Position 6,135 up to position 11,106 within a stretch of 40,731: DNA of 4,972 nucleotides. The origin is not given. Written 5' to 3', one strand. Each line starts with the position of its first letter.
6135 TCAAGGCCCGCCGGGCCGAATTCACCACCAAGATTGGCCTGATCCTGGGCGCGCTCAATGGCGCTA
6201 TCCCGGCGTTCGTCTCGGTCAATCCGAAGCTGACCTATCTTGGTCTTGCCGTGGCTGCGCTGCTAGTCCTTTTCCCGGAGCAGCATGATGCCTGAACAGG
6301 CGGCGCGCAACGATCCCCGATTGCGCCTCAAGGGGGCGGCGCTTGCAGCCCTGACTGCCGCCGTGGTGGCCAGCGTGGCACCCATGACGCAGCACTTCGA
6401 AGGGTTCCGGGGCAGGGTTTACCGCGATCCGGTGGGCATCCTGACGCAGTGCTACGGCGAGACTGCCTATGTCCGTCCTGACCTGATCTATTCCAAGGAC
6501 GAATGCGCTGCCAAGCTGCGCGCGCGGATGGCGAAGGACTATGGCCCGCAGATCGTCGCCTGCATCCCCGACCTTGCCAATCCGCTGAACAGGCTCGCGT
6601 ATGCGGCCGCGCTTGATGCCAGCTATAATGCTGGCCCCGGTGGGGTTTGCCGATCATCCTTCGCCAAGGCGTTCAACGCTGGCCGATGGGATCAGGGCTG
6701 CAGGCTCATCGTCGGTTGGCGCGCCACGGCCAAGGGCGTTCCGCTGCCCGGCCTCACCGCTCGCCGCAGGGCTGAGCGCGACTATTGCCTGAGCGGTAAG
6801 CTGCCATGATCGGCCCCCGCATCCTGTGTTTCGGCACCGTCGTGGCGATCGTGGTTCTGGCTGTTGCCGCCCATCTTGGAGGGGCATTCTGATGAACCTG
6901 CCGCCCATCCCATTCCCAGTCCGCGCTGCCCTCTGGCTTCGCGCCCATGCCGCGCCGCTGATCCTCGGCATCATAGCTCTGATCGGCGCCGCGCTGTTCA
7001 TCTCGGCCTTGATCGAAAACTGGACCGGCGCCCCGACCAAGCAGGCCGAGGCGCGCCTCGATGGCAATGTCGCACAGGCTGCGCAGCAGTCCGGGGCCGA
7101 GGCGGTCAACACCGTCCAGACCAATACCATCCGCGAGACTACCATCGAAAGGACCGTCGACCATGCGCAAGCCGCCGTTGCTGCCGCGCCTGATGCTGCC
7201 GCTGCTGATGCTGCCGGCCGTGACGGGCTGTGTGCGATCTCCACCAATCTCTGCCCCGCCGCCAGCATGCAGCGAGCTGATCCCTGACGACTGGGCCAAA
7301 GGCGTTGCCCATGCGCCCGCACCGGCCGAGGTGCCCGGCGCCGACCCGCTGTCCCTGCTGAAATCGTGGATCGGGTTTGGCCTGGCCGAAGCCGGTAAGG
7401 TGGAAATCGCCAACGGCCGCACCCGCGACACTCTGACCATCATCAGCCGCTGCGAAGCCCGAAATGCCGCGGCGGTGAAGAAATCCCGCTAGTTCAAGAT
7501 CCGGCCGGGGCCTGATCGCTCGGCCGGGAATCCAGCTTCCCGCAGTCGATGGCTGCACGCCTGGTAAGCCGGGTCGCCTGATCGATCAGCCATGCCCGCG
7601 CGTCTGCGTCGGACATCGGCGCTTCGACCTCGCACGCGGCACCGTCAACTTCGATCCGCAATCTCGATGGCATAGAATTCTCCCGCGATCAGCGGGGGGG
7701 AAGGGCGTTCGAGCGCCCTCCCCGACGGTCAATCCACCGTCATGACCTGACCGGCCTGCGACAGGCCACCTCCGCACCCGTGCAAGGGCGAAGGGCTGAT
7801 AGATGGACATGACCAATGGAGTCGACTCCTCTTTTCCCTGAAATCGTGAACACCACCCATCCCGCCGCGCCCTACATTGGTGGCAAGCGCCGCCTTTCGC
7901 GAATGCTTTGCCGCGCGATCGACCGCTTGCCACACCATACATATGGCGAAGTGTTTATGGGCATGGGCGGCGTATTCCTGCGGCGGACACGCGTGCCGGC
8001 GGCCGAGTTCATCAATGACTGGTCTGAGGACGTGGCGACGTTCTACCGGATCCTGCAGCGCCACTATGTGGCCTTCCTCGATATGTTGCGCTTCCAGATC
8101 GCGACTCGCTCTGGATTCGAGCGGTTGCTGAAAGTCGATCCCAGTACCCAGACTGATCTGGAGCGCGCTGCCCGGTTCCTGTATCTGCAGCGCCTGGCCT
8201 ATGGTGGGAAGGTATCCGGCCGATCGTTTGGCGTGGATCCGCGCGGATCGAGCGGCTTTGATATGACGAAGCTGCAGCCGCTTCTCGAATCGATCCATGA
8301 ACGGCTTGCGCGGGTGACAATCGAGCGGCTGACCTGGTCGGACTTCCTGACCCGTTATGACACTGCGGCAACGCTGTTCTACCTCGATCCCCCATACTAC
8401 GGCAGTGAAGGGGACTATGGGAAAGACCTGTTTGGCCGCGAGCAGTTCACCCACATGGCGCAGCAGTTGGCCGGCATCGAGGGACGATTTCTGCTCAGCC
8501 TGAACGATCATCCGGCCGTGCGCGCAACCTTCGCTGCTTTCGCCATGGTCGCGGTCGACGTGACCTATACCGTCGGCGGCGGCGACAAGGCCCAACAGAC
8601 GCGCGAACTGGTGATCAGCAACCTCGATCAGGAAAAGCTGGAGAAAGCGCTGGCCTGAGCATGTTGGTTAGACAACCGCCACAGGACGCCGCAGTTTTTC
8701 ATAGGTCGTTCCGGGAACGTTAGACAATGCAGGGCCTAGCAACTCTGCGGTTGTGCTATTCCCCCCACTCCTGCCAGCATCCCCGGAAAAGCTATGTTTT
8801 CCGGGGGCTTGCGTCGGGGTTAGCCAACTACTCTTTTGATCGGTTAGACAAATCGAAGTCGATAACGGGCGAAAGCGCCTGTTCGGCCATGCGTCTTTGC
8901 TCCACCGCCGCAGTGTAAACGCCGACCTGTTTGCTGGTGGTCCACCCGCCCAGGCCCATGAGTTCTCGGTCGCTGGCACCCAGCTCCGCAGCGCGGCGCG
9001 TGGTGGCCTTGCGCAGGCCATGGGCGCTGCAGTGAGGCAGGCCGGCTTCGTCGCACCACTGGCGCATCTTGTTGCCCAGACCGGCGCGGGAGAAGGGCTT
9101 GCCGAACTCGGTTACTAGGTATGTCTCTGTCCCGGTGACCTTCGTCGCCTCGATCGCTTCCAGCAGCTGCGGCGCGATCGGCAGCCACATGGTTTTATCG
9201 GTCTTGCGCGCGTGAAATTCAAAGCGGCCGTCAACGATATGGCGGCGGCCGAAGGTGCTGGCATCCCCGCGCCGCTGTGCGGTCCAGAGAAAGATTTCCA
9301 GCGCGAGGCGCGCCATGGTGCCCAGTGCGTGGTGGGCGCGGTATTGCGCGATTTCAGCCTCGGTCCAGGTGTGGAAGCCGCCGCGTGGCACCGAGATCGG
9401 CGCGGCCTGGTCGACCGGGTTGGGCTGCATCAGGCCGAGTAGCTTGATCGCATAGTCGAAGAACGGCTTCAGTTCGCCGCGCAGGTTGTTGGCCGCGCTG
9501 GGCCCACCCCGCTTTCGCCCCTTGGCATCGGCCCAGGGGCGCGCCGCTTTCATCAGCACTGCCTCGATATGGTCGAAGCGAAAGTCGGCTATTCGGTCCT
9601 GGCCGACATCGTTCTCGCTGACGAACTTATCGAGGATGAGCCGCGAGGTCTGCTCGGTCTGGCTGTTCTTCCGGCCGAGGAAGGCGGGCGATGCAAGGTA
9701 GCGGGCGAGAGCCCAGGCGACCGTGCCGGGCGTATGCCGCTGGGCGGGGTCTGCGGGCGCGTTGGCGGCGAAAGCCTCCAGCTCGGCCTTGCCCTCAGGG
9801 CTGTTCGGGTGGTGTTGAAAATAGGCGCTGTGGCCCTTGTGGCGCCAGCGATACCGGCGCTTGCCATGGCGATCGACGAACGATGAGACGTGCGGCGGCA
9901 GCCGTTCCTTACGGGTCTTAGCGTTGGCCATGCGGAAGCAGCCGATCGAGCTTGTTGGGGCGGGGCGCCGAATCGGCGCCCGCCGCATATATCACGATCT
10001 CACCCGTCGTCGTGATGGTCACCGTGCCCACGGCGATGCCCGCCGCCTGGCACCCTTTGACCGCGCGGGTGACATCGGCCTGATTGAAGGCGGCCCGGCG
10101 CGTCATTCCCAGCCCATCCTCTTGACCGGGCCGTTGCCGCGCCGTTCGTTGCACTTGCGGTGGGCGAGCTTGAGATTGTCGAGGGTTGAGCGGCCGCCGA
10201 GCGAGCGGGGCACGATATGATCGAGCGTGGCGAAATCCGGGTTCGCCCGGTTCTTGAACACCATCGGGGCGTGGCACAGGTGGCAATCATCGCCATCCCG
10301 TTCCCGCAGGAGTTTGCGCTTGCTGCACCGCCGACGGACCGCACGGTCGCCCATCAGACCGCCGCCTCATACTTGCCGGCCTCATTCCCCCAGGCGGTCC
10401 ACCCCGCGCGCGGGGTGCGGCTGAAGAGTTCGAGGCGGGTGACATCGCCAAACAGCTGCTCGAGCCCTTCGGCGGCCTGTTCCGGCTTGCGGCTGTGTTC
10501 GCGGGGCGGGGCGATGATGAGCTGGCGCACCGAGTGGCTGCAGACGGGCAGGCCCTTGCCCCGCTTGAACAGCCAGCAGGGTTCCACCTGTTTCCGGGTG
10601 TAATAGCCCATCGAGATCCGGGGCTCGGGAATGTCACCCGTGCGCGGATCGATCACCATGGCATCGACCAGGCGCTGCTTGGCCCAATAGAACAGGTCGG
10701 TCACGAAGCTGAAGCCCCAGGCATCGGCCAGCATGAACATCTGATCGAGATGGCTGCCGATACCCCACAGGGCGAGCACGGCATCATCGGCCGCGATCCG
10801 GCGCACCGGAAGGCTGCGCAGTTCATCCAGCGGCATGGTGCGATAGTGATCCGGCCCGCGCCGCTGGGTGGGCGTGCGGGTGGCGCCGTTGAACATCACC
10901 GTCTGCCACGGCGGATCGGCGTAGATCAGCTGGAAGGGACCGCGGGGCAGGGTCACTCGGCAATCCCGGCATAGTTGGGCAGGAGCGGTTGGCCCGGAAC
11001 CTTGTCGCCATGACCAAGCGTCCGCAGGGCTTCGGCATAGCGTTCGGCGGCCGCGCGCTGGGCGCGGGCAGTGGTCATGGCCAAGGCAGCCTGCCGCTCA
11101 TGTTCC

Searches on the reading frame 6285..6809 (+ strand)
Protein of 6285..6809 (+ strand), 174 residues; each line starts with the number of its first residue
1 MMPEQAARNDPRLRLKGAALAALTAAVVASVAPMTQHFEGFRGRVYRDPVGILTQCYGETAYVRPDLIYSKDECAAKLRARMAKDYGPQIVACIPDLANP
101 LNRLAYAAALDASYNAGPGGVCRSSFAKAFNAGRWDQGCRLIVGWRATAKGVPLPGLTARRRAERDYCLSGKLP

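Call 89: search_protein_families(library=pfam, proteins=[window:6285-6809:+], max_evalue=0.001)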
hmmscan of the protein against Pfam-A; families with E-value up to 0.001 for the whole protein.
window:6285-6809:+ (174 aa): 1 family
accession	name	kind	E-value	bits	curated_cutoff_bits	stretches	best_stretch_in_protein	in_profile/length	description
PF00959.24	Phage_lysozyme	-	1.9e-23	83.6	22.3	1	37-164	2-125/125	Phage lysozyme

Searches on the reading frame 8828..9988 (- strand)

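Call 35: search_protein_families(library=phrogs, proteins=[window:8828-9988:-], max_evalue=0.001)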
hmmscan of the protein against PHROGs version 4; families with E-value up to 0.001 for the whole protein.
window:8828-9988:- (386 aa): 3 families
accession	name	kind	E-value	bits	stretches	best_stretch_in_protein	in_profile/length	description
phrog_1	-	integration and excision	1.2e-30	108.3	1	28-378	111-453/611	integrase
phrog_216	-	integration and excision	4.1e-13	50.1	1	221-361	71-224/301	integrase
phrog_7244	-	integration and excision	9.5e-05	22.8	1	161-273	134-245/263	integrase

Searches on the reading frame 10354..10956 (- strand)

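Call 35: search_protein_families(library=phrogs, proteins=[window:10354-10956:-], max_evalue=0.001)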
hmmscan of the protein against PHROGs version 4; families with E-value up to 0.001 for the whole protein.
window:10354-10956:- (200 aa): 5 families
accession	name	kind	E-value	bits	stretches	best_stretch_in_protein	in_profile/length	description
phrog_359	-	other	4.1e-63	214.9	1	4-196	118-297/329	DNA methyltransferase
phrog_21315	-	unknown function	9.6e-32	111.4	1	5-199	237-413/415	-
phrog_10837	-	unknown function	7e-30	104.8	1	64-198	2-127/139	-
phrog_15877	-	other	5.5e-09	37.4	1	8-134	5-118/152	DNA methyltransferase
phrog_16888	-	unknown function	0.00015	22.5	1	167-192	2-27/67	-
